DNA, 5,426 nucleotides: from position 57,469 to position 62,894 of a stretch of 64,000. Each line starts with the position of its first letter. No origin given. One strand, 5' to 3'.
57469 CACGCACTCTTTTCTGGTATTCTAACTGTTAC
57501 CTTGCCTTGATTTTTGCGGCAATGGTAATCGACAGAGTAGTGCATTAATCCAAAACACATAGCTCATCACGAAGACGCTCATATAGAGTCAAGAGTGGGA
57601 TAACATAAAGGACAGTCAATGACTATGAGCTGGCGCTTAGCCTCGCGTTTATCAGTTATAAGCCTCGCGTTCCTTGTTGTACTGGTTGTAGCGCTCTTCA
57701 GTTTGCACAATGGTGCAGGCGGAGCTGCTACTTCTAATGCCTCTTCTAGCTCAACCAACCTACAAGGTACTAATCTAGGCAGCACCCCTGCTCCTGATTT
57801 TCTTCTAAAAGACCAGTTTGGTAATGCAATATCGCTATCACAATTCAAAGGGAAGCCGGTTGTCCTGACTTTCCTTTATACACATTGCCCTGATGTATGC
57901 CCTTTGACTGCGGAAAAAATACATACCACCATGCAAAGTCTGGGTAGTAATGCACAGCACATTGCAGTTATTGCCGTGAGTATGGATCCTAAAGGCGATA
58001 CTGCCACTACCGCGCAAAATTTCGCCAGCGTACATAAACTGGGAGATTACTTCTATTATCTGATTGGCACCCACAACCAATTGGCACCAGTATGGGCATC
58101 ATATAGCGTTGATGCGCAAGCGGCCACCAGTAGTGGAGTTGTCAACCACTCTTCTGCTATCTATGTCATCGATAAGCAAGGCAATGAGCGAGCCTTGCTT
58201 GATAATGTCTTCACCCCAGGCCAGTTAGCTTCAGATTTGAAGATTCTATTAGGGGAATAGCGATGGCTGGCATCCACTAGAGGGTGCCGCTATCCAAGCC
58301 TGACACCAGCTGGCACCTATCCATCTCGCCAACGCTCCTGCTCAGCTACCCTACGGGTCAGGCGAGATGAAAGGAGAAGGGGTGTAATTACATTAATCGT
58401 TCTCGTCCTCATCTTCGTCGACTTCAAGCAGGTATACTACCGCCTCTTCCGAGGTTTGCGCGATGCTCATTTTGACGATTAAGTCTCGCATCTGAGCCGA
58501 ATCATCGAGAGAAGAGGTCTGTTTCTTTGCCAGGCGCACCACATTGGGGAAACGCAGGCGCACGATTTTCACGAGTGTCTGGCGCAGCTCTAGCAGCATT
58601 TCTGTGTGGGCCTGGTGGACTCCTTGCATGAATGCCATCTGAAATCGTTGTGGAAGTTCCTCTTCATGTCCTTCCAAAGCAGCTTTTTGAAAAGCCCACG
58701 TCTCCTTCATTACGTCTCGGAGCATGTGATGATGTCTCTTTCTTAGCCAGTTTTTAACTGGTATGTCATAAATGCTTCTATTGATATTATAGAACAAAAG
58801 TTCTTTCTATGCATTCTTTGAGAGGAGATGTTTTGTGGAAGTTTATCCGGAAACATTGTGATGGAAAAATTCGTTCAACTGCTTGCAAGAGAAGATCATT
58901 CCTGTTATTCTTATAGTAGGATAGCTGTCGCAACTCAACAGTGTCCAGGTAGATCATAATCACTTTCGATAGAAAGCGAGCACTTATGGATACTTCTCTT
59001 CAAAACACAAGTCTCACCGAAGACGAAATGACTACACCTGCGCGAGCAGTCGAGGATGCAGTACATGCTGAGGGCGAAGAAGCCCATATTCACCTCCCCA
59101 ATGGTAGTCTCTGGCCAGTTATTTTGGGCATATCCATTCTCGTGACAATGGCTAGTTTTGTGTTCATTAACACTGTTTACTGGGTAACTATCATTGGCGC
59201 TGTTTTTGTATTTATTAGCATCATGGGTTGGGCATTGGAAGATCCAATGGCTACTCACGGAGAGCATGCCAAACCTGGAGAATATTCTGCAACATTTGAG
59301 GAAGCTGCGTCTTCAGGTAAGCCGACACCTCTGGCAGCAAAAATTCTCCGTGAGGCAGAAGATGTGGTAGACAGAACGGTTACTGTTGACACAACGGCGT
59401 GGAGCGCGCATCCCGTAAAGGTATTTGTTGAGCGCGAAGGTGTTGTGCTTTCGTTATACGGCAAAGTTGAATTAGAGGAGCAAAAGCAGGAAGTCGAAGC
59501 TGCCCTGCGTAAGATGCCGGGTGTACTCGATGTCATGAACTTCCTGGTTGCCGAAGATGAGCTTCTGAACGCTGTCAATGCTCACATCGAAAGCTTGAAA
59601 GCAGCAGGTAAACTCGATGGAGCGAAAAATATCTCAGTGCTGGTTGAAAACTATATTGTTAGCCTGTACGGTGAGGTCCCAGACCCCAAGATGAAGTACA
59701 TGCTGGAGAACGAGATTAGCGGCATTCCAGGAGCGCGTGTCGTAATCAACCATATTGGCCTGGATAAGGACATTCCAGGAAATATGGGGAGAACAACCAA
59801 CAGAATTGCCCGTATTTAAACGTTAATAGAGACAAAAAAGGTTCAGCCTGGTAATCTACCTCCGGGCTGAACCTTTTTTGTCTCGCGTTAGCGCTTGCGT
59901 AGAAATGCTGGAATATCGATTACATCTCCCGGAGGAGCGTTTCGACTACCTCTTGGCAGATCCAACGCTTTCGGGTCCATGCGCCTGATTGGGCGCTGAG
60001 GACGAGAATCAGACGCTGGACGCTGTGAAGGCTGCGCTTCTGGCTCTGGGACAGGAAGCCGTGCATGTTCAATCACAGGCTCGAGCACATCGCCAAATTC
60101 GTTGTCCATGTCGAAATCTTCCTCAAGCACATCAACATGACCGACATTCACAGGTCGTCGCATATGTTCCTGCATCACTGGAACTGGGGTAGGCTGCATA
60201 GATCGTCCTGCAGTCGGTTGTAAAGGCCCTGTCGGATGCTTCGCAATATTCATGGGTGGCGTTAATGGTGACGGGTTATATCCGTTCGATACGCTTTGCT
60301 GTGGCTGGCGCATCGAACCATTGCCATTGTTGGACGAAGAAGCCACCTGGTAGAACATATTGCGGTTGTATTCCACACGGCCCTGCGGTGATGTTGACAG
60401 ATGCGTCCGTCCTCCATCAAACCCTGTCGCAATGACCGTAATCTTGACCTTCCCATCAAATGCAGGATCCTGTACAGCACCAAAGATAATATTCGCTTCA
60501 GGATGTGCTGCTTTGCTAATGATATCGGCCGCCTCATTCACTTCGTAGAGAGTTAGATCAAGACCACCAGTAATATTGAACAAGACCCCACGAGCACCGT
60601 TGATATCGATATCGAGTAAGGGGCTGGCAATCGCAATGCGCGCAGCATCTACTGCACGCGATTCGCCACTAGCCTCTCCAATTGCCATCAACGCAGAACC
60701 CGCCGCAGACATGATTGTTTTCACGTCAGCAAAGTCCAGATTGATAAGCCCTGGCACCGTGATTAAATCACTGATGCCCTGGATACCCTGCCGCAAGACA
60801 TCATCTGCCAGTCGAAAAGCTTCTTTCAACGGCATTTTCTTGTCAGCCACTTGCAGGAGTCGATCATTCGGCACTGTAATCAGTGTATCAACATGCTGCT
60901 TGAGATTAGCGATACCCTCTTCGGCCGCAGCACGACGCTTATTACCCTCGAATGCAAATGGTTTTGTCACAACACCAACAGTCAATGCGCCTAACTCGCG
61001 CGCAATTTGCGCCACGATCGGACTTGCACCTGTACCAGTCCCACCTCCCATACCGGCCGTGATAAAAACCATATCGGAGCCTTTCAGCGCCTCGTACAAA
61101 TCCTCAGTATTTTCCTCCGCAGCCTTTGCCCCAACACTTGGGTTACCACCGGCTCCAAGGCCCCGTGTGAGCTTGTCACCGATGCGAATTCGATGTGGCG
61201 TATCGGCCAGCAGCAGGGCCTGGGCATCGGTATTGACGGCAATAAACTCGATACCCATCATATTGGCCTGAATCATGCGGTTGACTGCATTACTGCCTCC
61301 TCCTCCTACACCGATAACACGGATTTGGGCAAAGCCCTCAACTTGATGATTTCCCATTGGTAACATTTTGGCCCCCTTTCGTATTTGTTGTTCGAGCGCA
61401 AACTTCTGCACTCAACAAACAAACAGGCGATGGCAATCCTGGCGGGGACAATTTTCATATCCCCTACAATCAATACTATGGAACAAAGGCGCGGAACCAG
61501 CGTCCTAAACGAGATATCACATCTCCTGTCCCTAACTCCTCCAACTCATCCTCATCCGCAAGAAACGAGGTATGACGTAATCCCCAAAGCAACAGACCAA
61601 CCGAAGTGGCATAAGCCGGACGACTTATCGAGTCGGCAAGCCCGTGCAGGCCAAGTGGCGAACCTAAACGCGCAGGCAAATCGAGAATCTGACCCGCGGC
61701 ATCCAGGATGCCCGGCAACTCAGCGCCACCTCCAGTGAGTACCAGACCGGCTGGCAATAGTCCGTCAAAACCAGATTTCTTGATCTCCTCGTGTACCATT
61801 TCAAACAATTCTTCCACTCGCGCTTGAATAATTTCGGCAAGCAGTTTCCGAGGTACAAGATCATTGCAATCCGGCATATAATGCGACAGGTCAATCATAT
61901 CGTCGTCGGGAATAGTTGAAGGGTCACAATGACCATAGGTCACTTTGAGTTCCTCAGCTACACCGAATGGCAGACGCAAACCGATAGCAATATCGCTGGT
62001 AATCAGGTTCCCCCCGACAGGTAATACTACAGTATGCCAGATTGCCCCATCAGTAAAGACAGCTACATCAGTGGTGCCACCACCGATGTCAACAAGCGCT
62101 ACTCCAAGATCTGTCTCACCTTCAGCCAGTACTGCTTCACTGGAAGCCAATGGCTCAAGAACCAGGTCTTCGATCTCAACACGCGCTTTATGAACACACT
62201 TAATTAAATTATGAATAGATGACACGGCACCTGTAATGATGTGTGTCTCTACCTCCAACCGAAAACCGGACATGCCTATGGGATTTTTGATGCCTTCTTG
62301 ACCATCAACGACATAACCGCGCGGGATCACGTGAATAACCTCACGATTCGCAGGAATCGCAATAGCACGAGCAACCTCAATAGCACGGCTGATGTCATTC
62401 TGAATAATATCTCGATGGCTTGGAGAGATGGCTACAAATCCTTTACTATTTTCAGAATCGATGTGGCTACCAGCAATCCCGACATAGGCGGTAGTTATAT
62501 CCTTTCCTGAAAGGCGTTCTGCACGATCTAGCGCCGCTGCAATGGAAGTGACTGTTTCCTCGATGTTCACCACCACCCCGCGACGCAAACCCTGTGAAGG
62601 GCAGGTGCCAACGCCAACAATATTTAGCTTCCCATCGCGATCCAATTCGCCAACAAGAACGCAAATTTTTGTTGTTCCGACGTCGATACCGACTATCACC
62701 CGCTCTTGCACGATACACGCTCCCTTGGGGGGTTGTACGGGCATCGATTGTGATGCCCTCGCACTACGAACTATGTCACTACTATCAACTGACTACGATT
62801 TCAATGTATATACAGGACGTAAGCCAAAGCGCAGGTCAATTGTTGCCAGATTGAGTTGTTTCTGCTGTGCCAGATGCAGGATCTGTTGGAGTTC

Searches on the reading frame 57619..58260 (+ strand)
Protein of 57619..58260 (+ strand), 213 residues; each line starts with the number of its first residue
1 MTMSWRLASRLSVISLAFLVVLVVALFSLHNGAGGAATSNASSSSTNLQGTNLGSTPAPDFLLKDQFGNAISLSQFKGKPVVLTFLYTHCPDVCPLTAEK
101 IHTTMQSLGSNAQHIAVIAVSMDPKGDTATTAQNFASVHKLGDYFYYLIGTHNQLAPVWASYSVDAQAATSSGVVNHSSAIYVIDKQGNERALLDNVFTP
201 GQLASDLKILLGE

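Call 38: search_protein_families(library=pfam, proteins=[window:57619-58260:+], max_evalue=0.001)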
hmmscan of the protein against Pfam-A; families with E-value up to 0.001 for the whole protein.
window:57619-58260:+ (213 aa): 3 families
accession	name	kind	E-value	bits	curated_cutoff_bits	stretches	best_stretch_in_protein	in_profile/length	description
PF02630.20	SCO1-SenC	-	2.8e-27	95.7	22.8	1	59-189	2-133/134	SCO1/SenC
PF00578.27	AhpC-TSA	-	1.9e-11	44.4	26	1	57-188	4-119/124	AhpC/TSA family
PF08534.16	Redoxin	-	2.6e-09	37.5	26.6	1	56-190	4-128/148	Redoxin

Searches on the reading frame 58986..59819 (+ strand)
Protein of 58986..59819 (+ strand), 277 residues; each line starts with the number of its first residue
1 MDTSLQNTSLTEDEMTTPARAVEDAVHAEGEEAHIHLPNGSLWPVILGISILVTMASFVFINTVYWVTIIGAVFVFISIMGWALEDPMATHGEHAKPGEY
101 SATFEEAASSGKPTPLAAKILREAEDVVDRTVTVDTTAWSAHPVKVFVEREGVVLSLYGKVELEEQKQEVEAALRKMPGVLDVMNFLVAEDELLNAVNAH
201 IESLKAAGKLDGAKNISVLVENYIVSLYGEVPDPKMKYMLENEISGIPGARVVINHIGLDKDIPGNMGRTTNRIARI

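Call 38: search_protein_families(library=pfam, proteins=[window:58986-59819:+], max_evalue=0.001)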
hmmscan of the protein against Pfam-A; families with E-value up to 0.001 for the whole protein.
window:58986-59819:+ (277 aa): 2 families
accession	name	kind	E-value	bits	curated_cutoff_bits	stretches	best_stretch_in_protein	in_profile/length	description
PF04972.22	BON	-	1.9e-11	44.5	27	2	204-257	13-65/69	BON domain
PF12270.13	Cyt_c_ox_IV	-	2.2e-05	25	26.9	1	37-85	80-125/132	Cytochrome c oxidase subunit IV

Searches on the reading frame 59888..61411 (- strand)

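Call 38: search_protein_families(library=pfam, proteins=[window:59888-61411:-], max_evalue=0.001)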
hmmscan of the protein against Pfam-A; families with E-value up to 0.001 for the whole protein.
window:59888-61411:- (507 aa): 2 families
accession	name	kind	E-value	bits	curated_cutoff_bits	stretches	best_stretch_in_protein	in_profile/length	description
PF00091.31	Tubulin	-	6.2e-48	164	33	1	29-189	1-189/190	Tubulin/FtsZ family, GTPase domain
PF12327.13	FtsZ_C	-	1.8e-34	118.3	27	1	238-332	1-95/95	FtsZ family, C-terminal domain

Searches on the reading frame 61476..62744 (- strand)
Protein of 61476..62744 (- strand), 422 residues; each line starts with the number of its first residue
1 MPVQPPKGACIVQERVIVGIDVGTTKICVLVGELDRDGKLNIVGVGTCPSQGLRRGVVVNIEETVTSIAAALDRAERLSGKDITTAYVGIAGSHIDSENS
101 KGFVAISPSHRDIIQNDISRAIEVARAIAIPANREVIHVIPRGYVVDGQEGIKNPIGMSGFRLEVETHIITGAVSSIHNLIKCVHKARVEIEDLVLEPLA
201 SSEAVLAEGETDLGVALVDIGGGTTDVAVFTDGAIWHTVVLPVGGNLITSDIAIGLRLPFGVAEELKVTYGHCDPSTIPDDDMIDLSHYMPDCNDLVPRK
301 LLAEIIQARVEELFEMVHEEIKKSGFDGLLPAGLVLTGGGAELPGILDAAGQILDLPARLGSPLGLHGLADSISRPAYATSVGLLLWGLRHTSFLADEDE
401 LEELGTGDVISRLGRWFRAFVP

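Call 38: search_protein_families(library=pfam, proteins=[window:61476-62744:-], max_evalue=0.001)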
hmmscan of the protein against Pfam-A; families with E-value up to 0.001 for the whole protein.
window:61476-62744:- (422 aa): 7 families
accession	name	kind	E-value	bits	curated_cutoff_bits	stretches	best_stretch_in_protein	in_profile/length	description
PF14450.12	FtsA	-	1.3e-41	142.3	31.8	2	216-383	1-127/127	Cell division protein FtsA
PF02491.25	SHS2_FTSA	-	1.5e-29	102.5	25.4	1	92-171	1-79/79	SHS2 domain inserted in FTSA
PF06723.19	MreB_Mbl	-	1e-08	34.9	27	1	214-360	146-303/327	MreB/Mbl protein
PF06277.17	EutA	-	1.5e-07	31.1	27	1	212-251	142-181/475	Ethanolamine utilisation protein EutA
PF11104.14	PilM_2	-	2e-05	24.1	27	0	202-268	169-235/340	Type IV pilus assembly protein PilM;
PF08841.16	DDR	-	0.0003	20.3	24.6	1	197-267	117-188/328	Diol dehydratase reactivase ATPase-like domain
PF01869.26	BcrAD_BadFG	-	0.00072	19.6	31.5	0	18-93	1-72/271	BadF/BadG/BcrA/BcrD ATPase family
